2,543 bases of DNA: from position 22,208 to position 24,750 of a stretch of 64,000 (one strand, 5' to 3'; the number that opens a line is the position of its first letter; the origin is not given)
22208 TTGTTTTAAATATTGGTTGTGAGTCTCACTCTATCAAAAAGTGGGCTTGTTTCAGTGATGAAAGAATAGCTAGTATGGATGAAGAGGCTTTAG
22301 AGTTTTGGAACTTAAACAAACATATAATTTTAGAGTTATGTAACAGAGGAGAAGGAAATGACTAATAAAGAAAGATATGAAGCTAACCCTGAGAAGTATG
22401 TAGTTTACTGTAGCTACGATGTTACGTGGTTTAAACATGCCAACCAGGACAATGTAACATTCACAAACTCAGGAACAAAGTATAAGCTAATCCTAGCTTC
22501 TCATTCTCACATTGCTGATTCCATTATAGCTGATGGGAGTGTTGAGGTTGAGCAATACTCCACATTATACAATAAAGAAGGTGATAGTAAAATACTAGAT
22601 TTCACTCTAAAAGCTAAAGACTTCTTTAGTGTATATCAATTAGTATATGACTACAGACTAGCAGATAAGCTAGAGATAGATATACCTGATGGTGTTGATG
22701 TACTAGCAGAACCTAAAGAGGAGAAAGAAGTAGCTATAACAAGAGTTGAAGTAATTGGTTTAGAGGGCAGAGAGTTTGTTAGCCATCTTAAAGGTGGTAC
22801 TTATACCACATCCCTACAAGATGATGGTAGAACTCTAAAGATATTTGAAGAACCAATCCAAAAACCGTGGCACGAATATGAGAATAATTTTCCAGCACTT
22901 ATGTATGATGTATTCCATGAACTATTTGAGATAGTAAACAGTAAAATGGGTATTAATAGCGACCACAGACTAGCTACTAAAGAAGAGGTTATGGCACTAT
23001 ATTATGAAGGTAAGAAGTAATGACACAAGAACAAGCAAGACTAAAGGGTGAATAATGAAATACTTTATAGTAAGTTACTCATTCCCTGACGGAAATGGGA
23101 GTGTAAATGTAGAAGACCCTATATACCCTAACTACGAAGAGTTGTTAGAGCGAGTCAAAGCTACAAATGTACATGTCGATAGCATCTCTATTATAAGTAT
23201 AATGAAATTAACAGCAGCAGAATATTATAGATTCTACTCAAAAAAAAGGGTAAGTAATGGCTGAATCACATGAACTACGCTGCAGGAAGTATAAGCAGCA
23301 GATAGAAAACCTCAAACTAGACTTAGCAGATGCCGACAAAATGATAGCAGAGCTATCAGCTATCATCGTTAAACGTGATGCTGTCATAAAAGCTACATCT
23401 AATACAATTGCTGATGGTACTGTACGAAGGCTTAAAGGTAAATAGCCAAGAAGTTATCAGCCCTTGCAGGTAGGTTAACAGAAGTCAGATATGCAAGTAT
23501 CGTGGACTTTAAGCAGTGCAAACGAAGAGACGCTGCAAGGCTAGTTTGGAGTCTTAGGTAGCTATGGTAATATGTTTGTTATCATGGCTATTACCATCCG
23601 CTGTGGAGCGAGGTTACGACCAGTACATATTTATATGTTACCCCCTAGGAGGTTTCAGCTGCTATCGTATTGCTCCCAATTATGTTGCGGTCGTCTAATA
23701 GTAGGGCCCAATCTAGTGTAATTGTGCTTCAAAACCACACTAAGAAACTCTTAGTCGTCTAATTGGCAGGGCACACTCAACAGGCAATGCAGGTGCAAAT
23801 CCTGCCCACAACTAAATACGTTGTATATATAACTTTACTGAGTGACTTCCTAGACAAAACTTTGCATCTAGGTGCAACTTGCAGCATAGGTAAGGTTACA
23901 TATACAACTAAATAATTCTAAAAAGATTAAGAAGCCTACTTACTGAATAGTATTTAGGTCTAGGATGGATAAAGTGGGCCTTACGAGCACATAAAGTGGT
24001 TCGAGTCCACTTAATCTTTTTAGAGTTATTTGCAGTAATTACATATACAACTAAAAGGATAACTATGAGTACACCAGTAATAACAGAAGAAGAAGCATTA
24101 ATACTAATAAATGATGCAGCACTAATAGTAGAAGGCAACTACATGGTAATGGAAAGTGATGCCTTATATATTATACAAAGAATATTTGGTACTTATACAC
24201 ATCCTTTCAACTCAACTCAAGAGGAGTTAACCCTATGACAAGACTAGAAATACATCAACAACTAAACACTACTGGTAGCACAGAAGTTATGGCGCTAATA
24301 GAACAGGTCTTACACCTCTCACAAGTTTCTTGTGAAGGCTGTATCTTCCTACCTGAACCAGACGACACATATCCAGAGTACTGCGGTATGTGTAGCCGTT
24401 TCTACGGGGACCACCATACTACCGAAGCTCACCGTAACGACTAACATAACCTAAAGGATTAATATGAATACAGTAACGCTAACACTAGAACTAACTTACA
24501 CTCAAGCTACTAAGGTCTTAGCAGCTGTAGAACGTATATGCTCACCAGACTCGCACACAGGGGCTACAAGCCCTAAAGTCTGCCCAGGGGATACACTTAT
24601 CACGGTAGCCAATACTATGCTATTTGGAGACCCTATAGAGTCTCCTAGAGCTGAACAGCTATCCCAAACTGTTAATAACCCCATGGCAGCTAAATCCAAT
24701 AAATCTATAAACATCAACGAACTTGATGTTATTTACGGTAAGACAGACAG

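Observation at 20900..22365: Low-GC island ending in a pentapeptide-repeat (DNA-mimic-like) protein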

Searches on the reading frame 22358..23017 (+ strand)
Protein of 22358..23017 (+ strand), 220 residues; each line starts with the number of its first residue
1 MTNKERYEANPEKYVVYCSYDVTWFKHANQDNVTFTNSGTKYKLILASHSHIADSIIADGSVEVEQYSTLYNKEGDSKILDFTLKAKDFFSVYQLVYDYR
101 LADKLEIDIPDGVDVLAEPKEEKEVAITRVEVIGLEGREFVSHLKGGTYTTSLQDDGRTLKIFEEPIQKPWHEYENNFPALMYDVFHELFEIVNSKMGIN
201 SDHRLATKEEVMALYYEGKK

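Call 5: search_protein_families(library=pfam, proteins=[window:22358-23017:+], max_evalue=0.1)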
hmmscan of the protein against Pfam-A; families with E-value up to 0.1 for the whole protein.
window:22358-23017:+ (220 aa): 0 families

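Call 20: search_protein_families(library=phrogs, proteins=[window:22358-23017:+], max_evalue=0.01)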
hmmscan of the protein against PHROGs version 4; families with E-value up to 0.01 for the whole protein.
window:22358-23017:+ (220 aa): 1 family
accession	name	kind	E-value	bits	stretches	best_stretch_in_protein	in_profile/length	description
phrog_10600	-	unknown function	0.0042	17.9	0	149-163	46-60/62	-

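Call 55: find_related_loci(query=window:22358-23017:+, collection=viral_contigs, flank=6000)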
Query window:22358-23017:+ (220 aa) in viral_contigs; peptide patterns used: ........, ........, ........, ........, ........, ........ (x = any residue, [..] = any of these).
9 stretches matched a pattern, but none encodes a relative of the query by tblastn (E <= 1e-3).

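Call 60: search_protein_families(library=padloc, proteins=[window:22358-23017:+], max_evalue=0.01)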
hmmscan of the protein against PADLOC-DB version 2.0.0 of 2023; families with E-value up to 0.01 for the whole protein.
window:22358-23017:+ (220 aa): 0 families

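Call 74: find_homologous_proteins(query=window:22358-23017:+)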
Query window:22358-23017:+ (220 aa): 1 proteins with E <= 0.001 among 187 candidates.
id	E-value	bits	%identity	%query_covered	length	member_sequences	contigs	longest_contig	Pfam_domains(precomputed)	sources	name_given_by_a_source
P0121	2.6e-143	493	100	100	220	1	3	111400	-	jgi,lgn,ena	-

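Call 75: find_encoding_contigs(protein=P0121, flank=4000, max_places=6)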
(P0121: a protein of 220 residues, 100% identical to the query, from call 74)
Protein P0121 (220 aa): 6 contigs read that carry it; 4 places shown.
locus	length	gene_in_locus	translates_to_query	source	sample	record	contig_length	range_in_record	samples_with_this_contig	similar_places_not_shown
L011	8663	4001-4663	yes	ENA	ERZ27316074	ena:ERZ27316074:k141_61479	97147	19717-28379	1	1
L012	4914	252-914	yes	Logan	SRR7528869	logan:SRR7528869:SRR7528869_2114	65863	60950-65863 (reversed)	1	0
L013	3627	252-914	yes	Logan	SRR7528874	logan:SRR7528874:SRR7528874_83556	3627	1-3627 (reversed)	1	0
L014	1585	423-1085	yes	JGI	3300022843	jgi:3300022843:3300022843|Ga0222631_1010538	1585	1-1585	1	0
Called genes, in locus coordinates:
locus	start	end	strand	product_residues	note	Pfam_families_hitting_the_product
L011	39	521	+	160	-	-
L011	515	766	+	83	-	-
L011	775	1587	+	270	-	-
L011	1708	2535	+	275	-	PF01145:Band_7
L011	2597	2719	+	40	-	-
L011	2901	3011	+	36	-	-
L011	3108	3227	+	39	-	-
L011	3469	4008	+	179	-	PF13576:Pentapeptide_3 (faint), PF13599:Pentapeptide_4 (weak), PF00805:Pentapeptide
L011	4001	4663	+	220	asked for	-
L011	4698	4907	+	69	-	-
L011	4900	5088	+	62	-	-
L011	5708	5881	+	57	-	-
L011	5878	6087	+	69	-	-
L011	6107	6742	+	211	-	-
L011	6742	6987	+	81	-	-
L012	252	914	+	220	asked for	-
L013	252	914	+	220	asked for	-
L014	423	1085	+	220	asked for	-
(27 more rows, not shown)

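Call 79: search_protein_families(library=ncbifam, proteins=[window:22358-23017:+], max_evalue=0.01)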
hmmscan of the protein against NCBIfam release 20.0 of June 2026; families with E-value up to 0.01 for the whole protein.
window:22358-23017:+ (220 aa): 0 families

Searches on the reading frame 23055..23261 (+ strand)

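Call 5: search_protein_families(library=pfam, proteins=[window:23055-23261:+], max_evalue=0.1)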
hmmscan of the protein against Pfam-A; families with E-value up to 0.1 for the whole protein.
window:23055-23261:+ (69 aa): 1 family
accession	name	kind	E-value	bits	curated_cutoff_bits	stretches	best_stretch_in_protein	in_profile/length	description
PF21615.3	CBM-like_2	-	0.014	15.8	27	1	17-64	68-112/126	Carbohydrate binding module-like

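Call 20: search_protein_families(library=phrogs, proteins=[window:23055-23261:+], max_evalue=0.01)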
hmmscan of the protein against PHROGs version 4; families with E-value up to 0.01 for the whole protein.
window:23055-23261:+ (69 aa): 0 families

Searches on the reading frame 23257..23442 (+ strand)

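Call 20: search_protein_families(library=phrogs, proteins=[window:23257-23442:+], max_evalue=0.01)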
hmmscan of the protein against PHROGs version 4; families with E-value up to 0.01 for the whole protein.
window:23257-23442:+ (62 aa): 1 family
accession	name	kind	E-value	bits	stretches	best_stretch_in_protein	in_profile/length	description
phrog_1074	-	unknown function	0.0082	17.1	0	10-37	29-56/64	-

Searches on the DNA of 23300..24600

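Call 85: search_rna_families(source=window, start=23300, end=24600, threshold=evalue, max_evalue=1, show_alignments=2)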
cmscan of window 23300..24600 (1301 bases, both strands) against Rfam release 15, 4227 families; matches with E-value up to 1: 0.
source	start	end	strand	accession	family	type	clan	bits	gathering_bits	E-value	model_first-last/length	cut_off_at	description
